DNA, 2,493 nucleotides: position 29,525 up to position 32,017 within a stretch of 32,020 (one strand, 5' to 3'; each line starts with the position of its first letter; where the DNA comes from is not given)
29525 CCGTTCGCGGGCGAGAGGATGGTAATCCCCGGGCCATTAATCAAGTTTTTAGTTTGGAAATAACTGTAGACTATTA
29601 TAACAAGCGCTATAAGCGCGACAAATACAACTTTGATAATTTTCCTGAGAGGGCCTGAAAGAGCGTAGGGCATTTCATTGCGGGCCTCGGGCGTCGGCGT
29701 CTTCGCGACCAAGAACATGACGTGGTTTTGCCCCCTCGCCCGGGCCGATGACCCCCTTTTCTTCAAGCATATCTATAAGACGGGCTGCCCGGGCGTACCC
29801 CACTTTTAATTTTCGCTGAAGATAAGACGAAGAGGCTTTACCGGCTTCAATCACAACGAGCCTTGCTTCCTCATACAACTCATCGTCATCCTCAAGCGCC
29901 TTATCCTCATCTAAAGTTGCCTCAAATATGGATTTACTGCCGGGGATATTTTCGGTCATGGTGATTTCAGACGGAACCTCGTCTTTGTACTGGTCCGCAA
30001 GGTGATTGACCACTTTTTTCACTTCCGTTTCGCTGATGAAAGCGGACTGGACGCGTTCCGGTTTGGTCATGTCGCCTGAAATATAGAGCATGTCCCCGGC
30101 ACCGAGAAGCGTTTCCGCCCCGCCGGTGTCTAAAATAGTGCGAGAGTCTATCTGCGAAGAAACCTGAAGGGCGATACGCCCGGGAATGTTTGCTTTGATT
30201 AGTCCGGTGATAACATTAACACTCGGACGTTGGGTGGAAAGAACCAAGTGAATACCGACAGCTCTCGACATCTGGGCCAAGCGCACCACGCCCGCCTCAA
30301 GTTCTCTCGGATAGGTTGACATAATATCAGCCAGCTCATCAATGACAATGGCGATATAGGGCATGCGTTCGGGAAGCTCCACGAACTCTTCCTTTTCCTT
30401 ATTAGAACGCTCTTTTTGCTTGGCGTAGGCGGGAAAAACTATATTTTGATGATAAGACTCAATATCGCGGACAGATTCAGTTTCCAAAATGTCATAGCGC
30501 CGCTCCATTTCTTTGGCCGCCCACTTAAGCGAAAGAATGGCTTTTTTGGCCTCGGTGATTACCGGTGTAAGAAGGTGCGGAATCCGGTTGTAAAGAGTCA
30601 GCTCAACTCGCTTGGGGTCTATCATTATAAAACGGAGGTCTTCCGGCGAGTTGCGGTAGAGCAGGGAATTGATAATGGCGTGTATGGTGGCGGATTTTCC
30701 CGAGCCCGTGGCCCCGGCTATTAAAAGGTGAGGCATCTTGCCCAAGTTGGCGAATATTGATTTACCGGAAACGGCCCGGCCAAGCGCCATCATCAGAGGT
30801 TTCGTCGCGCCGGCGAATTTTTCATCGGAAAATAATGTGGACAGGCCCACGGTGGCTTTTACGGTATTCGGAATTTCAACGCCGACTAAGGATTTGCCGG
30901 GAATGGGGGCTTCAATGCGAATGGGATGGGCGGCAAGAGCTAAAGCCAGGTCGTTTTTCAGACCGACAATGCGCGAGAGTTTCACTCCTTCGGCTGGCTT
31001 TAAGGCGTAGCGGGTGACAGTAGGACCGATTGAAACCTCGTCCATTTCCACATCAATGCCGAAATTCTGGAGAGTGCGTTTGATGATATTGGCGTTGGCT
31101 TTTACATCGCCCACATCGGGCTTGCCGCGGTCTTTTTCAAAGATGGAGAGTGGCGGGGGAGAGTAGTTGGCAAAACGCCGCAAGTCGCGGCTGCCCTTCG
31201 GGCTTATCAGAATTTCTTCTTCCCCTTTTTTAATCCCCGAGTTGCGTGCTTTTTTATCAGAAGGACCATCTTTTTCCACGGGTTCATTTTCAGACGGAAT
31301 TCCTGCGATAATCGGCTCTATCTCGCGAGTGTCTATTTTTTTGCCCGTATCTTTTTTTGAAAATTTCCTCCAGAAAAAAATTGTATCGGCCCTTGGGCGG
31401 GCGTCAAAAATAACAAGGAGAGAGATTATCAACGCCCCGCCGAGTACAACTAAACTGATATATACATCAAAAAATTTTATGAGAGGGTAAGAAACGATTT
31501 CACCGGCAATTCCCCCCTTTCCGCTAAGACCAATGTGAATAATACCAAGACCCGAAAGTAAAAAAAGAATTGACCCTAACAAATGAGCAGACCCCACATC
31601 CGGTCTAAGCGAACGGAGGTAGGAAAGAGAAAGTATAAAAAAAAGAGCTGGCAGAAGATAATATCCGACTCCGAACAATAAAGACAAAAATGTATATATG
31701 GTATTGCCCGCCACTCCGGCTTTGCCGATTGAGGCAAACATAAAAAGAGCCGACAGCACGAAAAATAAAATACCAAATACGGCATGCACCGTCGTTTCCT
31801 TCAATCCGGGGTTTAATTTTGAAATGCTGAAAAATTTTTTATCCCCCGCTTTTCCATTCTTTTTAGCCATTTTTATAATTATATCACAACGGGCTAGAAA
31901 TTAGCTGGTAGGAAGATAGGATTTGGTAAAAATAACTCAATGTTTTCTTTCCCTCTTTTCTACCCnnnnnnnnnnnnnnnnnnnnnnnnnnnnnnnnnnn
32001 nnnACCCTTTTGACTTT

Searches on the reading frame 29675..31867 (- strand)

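Call 88: search_protein_families(library=pfam, proteins=[window:29675-31867:-], max_evalue=0.0001)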
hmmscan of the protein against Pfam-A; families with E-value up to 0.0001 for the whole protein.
window:29675-31867:- (730 aa): 4 families
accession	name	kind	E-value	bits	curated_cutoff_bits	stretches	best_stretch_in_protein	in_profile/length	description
PF01580.24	FtsK_SpoIIIE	-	1.5e-53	181.9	24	1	343-550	3-221/221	FtsK/SpoIIIE family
PF17854.6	FtsK_alpha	-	2.6e-28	98.6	22.9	1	242-334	6-101/101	FtsK alpha domain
PF09397.16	FtsK_gamma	-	1.7e-26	92.1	30.6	1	659-719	1-61/63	Ftsk gamma domain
PF01935.23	DUF87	-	3.4e-05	24.5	23.2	1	378-419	21-61/220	Helicase HerA, central domain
